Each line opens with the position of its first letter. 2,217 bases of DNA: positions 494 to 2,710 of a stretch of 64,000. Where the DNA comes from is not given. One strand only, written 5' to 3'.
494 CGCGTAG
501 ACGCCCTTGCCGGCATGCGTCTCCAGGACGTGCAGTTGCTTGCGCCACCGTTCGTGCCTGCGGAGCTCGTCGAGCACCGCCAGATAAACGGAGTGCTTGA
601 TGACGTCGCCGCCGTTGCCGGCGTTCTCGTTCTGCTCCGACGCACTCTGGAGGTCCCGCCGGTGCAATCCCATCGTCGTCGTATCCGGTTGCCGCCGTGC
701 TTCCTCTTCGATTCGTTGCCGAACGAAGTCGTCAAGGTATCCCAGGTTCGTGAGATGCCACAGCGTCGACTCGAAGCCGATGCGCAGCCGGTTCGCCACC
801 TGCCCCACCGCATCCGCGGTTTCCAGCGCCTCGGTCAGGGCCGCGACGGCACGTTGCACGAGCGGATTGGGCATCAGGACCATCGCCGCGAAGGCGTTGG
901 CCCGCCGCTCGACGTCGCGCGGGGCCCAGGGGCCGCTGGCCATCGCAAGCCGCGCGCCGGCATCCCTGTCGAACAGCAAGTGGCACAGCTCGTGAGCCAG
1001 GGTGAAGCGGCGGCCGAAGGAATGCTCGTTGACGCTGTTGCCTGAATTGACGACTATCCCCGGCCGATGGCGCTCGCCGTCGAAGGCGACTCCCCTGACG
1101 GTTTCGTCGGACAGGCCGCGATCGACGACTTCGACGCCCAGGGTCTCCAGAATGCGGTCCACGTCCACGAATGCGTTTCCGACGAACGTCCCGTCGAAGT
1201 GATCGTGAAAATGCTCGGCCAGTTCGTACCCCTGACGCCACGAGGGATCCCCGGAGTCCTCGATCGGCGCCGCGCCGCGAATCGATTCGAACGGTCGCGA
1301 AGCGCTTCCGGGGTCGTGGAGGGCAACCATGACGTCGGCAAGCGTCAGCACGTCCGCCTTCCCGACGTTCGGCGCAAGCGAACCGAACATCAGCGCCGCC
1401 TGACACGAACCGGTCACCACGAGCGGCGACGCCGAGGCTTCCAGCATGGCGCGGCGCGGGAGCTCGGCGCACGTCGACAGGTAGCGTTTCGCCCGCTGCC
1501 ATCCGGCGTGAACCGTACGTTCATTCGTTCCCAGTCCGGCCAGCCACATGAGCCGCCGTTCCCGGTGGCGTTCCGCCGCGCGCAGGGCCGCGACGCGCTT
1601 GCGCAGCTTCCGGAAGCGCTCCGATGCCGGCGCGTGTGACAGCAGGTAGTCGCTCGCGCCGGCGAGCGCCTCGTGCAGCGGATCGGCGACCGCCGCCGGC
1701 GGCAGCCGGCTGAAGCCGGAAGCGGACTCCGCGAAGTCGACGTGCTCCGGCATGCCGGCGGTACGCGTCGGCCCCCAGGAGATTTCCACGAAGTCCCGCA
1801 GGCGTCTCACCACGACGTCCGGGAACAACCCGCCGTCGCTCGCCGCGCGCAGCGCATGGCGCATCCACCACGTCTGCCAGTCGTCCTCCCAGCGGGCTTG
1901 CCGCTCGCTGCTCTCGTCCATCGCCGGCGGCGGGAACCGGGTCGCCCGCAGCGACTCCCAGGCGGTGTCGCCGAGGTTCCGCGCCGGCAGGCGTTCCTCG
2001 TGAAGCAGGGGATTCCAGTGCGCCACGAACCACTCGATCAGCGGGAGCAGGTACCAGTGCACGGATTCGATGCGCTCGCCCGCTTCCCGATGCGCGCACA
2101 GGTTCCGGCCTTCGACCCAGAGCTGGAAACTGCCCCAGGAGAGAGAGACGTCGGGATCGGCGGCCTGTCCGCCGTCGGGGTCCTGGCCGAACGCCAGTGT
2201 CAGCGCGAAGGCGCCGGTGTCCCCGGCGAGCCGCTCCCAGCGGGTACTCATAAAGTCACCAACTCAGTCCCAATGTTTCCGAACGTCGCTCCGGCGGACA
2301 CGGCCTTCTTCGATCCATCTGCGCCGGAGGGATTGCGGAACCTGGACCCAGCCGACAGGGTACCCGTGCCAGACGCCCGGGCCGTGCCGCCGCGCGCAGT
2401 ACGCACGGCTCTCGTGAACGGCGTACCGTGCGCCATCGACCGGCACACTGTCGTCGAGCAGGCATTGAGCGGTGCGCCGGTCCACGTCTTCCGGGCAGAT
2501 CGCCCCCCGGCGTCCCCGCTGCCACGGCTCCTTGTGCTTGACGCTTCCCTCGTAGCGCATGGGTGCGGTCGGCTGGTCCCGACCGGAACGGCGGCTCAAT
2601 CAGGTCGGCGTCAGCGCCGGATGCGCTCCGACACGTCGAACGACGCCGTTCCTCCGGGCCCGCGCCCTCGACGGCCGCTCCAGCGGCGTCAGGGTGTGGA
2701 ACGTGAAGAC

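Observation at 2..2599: Edge-truncated two-gene module missed by the ORF track: a small 3-Cys protein plus a giant ImmA/IrrE-peptidase::RlmJ-like fusion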

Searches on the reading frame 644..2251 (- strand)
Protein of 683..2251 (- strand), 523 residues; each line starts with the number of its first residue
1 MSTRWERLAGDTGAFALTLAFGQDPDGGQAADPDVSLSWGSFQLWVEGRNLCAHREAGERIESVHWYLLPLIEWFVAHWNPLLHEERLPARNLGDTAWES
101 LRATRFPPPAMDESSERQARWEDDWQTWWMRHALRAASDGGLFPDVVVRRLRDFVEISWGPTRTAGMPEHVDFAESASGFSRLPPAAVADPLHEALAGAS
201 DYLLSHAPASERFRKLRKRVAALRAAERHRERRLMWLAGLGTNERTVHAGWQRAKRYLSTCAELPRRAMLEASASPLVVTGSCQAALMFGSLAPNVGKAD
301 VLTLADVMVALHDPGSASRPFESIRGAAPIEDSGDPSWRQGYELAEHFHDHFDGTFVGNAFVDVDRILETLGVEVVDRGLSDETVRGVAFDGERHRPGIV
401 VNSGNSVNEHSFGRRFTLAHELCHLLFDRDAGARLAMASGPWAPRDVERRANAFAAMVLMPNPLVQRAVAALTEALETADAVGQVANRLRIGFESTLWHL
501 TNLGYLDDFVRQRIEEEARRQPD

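Call 70: predict_structure(alignment_id=A8)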
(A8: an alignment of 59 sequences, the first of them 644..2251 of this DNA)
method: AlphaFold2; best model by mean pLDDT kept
length: 536 residues; sequences in the alignment: 59
mean_pLDDT: 76.0   pTM: 0.71
mean pLDDT of the five models: 76.0, 74.4, 73.8, 71.3, 71.0
residues with pLDDT >= 90: 178; 70-90: 183; 50-70: 109; < 50: 66
segments of 3 or more residues with pLDDT < 50: 89-91, 104-115, 134-141, 282-293, 431-441, 523-536
pLDDT, mean of each block of 10 residues (from residue 1): 83 94 78 85 91 82 85 85 64 61 44 47 61 44 70 75 57 74 88 95 95 95 74 66 63 76 66 68 44 61 79 65 73 67 92 88 95 90 81 78 91 94 79 44 68 94 95 93 95 94 94 92 43 32
secondary structure, 60 per line:
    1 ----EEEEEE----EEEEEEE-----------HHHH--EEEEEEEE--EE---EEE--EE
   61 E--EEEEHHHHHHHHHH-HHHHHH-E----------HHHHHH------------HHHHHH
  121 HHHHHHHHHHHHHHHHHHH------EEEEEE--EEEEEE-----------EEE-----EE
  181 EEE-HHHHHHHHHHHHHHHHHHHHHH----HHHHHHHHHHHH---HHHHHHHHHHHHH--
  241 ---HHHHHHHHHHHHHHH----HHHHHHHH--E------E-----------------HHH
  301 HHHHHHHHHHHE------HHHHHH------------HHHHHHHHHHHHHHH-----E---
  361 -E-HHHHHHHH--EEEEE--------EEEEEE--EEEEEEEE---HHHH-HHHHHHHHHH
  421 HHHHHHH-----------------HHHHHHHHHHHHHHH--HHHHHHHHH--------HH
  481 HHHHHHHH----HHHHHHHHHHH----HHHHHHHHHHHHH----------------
elements in order: E5-10 E15-21 H33-36 E39-46 E54-56 E59-61 E64-67 H68-77 H79-84 H97-102 H115-139 E146-151 E154-159 E171-173 E179-183 H185-206 H211-222 H226-238 H244-258 H263-270 H298-311 H319-324 H337-351 H364-371 E374-378 E387-392 E395-402 H406-409 H411-427 H445-459 H462-470 H479-488 H493-503 H508-520

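Call 73: fold_search(model_id=the predicted structure, library=pdb)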
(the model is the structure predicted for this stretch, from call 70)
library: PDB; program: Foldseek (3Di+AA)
matches with E <= 10: 94; with E <= 0.001: 5
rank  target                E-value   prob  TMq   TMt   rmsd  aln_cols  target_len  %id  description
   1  7t5t                  1.7e-04  1.00  0.23  0.41   5.7       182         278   21  Structure of Thauera sp. K11 CapP (released 2022-09-14)
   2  3dte                  1.8e-04  1.00  0.24  0.48   4.2       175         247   22  Crystal structure of the IRRE protein, a central regulator of DNA damage repair in deinococcaceae (released 2009-02-10)
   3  3dti                  2.8e-04  1.00  0.23  0.47   4.6       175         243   22  Crystal structure of the IRRE protein, a central regulator of DNA damage repair in deinococcaceae (released 2009-02-10)
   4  8slm                  3.0e-04  1.00  0.22  0.45   4.9       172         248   24  Crystal structure of Deinococcus geothermalis PprI (released 2024-03-13)
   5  8sln_A                5.1e-04  1.00  0.23  0.47   4.6       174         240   24  Crystal structure of Deinococcus geothermalis PprI complexed with ssDNA (released 2024-03-13)
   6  6cz6_A                3.8e-02  0.99  0.21  0.32   8.5       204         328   18  Mycobacterium tuberculosis transcriptional regulator (released 2019-04-17)
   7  6cz6_D                5.2e-02  0.98  0.20  0.32   8.9       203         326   18  Mycobacterium tuberculosis transcriptional regulator (released 2019-04-17)
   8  6cyy_A                9.9e-02  0.97  0.21  0.32   8.5       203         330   18  Mycobacterium tuberculosis transcriptional regulator (released 2019-04-17)
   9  7tdz_A                3.1e-01  0.02  0.08  0.06  28.5       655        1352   11  Cryo-EM model of protomer of the cytoplasmic ring of the nuclear pore complex from Xenopus laevis (released 2022-06-22)
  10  7t3t_A                4.9e-01  0.03  0.12  0.06  20.4       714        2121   10  IP3, ATP, and Ca2+ bound type 3 IP3 receptor in the active state (released 2022-03-23)
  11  7wb4_e                1.1e+00  0.01  0.08  0.05  28.9       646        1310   11  Cryo-EM structure of the NR subunit from X. laevis NPC (released 2022-03-02)
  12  3zgq                  1.4e+00  0.04  0.12  0.14  18.2       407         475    8  Crystal structure of human interferon-induced protein IFIT5 (released 2013-01-23)
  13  4c0e_C                1.5e+00  0.02  0.12  0.12  23.5       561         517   11  Structure of the NOT1 superfamily homology domain from Chaetomium thermophilum (released 2013-10-09)
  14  7wb4_E                1.8e+00  0.01  0.10  0.05  26.2       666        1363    8  Cryo-EM structure of the NR subunit from X. laevis NPC (released 2022-03-02)
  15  4czl                  2.6e+00  0.03  0.09  0.12  16.6       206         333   10  C. crescentus MreB, monomeric, ADP (released 2014-06-25)
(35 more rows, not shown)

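Call 77: fold_search(model_id=the predicted structure, library=viral)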
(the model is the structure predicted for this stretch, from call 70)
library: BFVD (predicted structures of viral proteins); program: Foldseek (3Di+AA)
matches with E <= 10: 191; with E <= 0.001: 3
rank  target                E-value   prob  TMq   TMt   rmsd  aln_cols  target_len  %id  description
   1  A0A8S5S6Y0            2.0e-04  1.00  0.27  0.60   4.9       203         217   13  IrrE protein [Siphoviridae sp. ctAFE3]
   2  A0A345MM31            2.2e-04  1.00  0.24  0.61   5.1       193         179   12  (no name in the UniProt tables at hand)
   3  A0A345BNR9            5.8e-04  1.00  0.22  0.52   8.4       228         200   14  (no name in the UniProt tables at hand)
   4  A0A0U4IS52            1.2e-03  1.00  0.20  0.67   4.5       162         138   18  (no name in the UniProt tables at hand)
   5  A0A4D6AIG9            2.1e-03  1.00  0.25  0.48  10.2       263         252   14  (no name in the UniProt tables at hand)
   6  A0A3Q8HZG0            3.9e-03  0.20  0.12  0.10  21.5       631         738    8  (no name in the UniProt tables at hand)
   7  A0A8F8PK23            7.1e-02  0.16  0.09  0.15  16.6       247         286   13  DNA repair protein RadC-like protein [Clandestinovirus]
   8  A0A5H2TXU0            1.6e-01  0.25  0.12  0.26  13.8       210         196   10  (no name in the UniProt tables at hand)
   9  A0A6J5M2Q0            1.8e-01  0.60  0.14  0.36  10.6       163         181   16  IrrE N-terminal-like domain-containing protein [uncultured Caudovirales phage]
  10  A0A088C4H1            1.8e-01  0.30  0.10  0.25  17.0       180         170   13  (no name in the UniProt tables at hand)
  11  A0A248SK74            2.8e-01  0.14  0.13  0.22  15.8       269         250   14  (no name in the UniProt tables at hand)
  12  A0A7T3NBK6            3.1e-01  0.15  0.12  0.21  19.3       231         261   11  Uncharacterized protein [Serratia phage vB_SmaM_Yaphecito]
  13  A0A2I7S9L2            3.9e-01  0.03  0.07  0.08  24.8       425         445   10  (no name in the UniProt tables at hand)
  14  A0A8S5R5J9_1          5.0e-01  0.07  0.13  0.08  22.5       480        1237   12  Uncharacterized protein [Myoviridae sp. ctxbQ4]
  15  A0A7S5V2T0            5.6e-01  0.06  0.10  0.13  17.6       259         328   10  (no name in the UniProt tables at hand)
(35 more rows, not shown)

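Call 95: search_dna_similar(query=window:683-2251:-, collection=plasmids, mode=protein, max_rows=12)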
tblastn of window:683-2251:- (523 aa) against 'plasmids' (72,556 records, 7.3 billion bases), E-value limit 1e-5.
Records with a match: 4; places in all: 4; records where one place covers at least 80% of the query: 0.
Best place of each record, by identity: <60% 4.
By first word of the organism name: Agrobacterium 2; Candidatus 1; Azospirillum 1.
By predicted mobility (MOB-suite, as given by PLSDB): non-mobilizable 3; conjugative 1.
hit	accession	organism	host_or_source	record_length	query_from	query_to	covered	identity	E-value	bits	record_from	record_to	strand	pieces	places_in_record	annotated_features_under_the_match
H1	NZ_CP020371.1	Candidatus Thiodictyon syntrophicum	meromictic lake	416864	335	508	33%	32.4%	1e-11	76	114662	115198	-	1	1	ImmA/IrrE family metallo-endopeptidase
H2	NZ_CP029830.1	Azospirillum ramasamyi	single cell,Cow dung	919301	338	467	25%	33.3%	3e-8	65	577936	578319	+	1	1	ImmA/IrrE family metallo-endopeptidase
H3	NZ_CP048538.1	Agrobacterium tumefaciens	walnut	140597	360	462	20%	36.7%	5e-7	60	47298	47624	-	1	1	ImmA/IrrE family metallo-endopeptidase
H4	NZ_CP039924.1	Agrobacterium tumefaciens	-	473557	360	462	20%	36.7%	5e-7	60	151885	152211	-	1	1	ImmA/IrrE family metallo-endopeptidase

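Call 96: search_dna_similar(query=window:683-2251:-, collection=phages, mode=protein, max_rows=8)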
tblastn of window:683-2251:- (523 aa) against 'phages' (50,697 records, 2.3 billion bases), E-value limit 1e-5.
No match.

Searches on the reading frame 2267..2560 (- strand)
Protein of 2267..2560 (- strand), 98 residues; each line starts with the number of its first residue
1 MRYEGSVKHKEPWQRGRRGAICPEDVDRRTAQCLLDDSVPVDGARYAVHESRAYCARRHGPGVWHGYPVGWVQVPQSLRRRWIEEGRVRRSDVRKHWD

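Call 5: search_protein_families(library=pfam, proteins=[window:2267-2560:-], max_evalue=1)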
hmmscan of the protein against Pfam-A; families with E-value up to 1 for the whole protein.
window:2267-2560:- (98 aa): 0 families

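Call 6: search_protein_families(library=padloc, proteins=[window:2267-2560:-], max_evalue=1)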
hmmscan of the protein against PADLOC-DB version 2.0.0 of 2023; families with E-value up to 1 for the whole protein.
window:2267-2560:- (98 aa): 4 families
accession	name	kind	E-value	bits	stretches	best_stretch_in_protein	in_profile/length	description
PDLC03898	NsnC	-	4e-05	21.4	1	2-80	180-259/263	-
PDLC03888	NsnC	-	7.3e-05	20.8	1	2-81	160-240/251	-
PDLC03883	NsnC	-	0.00027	18.5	1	25-70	196-243/273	-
PDLC03911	NsnC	-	0.049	11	1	9-69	171-229/245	-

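Call 7: search_protein_families(library=ncbifam, proteins=[window:2267-2560:-], max_evalue=1)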
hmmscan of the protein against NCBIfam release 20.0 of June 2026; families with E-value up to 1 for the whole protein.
window:2267-2560:- (98 aa): 0 families

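Call 25: find_homologous_proteins(query=window:2267-2560:-, max_evalue=0.001)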
Query window:2267-2560:- (98 aa): 48 proteins with E <= 0.001 among 60 candidates.
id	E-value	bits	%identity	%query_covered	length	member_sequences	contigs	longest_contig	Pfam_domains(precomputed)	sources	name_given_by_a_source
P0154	5.6e-51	189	87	100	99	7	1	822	-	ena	-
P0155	1.4e-47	178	79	100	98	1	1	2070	-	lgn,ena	-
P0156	3.4e-43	164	77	100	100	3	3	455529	-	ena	-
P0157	2.6e-41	158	74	100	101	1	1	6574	-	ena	-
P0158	4.2e-41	157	68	100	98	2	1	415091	-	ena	-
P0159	6.9e-41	157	68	100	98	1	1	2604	-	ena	-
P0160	8.0e-40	153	68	100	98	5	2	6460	-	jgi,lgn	-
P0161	1.9e-39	152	66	100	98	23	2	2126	-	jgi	jgi:hypothetical protein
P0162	2.6e-39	152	64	100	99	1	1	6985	-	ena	-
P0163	7.8e-39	150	63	100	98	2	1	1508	-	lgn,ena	-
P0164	8.1e-39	150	65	100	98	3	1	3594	-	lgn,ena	-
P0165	1.6e-38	149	66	100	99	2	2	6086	-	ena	-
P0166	1.7e-38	149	66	100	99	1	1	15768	-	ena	-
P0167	2.3e-38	149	64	99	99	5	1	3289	-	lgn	-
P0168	6.5e-37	144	64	100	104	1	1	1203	-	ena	-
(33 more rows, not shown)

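Call 28: search_solved_structures(query=A4, max_evalue=10, show_alignments=2)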
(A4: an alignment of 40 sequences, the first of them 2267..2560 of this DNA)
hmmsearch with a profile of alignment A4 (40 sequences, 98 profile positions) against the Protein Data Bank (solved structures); distinct sequences matched with E-value up to 10: 0.

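Call 44: predict_structure(alignment_id=A4)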
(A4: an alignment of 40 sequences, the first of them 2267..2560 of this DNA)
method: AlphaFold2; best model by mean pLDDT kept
length: 98 residues; sequences in the alignment: 40
mean_pLDDT: 84.9   pTM: 0.78
mean pLDDT of the five models: 84.9, 82.3, 82.3, 81.5, 80.6
residues with pLDDT >= 90: 45; 70-90: 37; 50-70: 15; < 50: 1
segments of 3 or more residues with pLDDT < 50: none
pLDDT, mean of each block of 10 residues (from residue 1): 74 60 79 93 91 89 88 94 94 88
secondary structure, 60 per line:
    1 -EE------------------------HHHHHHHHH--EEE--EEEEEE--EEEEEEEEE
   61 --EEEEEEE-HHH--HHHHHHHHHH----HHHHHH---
elements in order: H28-36 E39-41 E44-49 E52-60 E63-69 H76-85 H90-95

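Call 49: fold_search(model_id=the predicted structure, library=pdb)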
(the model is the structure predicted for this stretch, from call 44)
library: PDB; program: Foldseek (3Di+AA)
matches with E <= 10: 394; with E <= 0.001: 0
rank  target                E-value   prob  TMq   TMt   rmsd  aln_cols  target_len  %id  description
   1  5t87_F                4.0e-03  1.00  0.50  0.62   3.4        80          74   20  Crystal structure of CDI complex from Cupriavidus taiwanensis LMG 19424 (released 2017-09-13)
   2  5t87_G                4.9e-03  1.00  0.48  0.61   2.9        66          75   23  Crystal structure of CDI complex from Cupriavidus taiwanensis LMG 19424 (released 2017-09-13)
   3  5t87_E                1.5e-02  1.00  0.48  0.64   2.7        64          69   23  Crystal structure of CDI complex from Cupriavidus taiwanensis LMG 19424 (released 2017-09-13)
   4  5t87_H                3.9e-02  0.99  0.45  0.59   3.0        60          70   22  Crystal structure of CDI complex from Cupriavidus taiwanensis LMG 19424 (released 2017-09-13)
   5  8bvx_B                1.3e+00  0.11  0.24  0.09   9.4        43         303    5  Structure of the mouse 8-oxoguanine DNA Glycosylase mOGG1 in complex with ligand TH13264 (released 2024-05-15)
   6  2mc5                  1.5e+00  0.15  0.30  0.38   8.8        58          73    9  A bacteriophage transcription regulator inhibits bacterial transcription initiation by -factor displacement (released 2014-03-26)
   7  3eb8_A                1.5e+00  0.10  0.23  0.09   5.5        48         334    8  VirA (released 2008-09-30)
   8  3eb8_B                1.5e+00  0.10  0.23  0.09   5.5        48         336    8  VirA (released 2008-09-30)
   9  1w6f_B                1.5e+00  0.08  0.26  0.13   6.0        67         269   18  Arylamine N-acetyltransferase from Mycobacterium smegmatis with the anti-tubercular drug isoniazid bound in the active (released 2005-02-23)
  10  8c24_B                1.6e+00  0.20  0.29  0.30   2.9        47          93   21  ParDE1 toxin-antitoxin complex from Mycobacterium tuberculosis (rv1960c-rv1959c) (released 2023-12-20)
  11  2pli_C                1.6e+00  0.03  0.16  0.18   7.5        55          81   13  Crystal structure of putative Mg2+ and Co2+ transporter(CorC)associated region from Neisseria meningitidis MC58 (released 2007-05-22)
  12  7r5a_A                1.7e+00  0.16  0.28  0.29   6.5        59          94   12  Vibrio cholera ParD2:ParE2 antitoxin:toxin complex (released 2022-04-27)
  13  1bf4_A                1.7e+00  0.12  0.28  0.38   7.2        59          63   10  CHROMOSOMAL DNA-BINDING PROTEIN SSO7D/D(GCGAACGC) COMPLEX (released 1999-11-10)
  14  3wtd_A                1.7e+00  0.05  0.21  0.17  11.8        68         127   18  Structure of PAXX (released 2015-01-21)
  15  6af3_E                1.8e+00  0.09  0.29  0.25  10.8        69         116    7  Toxin-Antitoxin module from Streptococcus pneumoniae (released 2019-08-14)
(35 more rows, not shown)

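Call 74: search_protein_families(library=padloc, alignment_id=A4, max_evalue=0.01)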
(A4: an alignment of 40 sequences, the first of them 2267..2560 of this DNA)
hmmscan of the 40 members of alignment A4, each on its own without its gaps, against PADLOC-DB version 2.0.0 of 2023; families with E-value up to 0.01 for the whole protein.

A. member 1, window:2267-2560:- (98 aa): 3 families
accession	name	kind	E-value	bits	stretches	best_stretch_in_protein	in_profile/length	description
PDLC03898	NsnC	-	4e-05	21.4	1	2-80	180-259/263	-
PDLC03888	NsnC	-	7.3e-05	20.8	1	2-81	160-240/251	-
PDLC03883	NsnC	-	0.00027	18.5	1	25-70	196-243/273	-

B. families by the number of members that match (of 40 scanned): 6 families
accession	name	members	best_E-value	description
PDLC03898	NsnC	37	2.3e-13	-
PDLC03888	NsnC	31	4.2e-09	-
PDLC03883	NsnC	22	6.1e-06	-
PDLC03911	NsnC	9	4.2e-05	-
PDLC03901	NsnC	5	0.0021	-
PDLC02857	DpdF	1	0.0023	DpdF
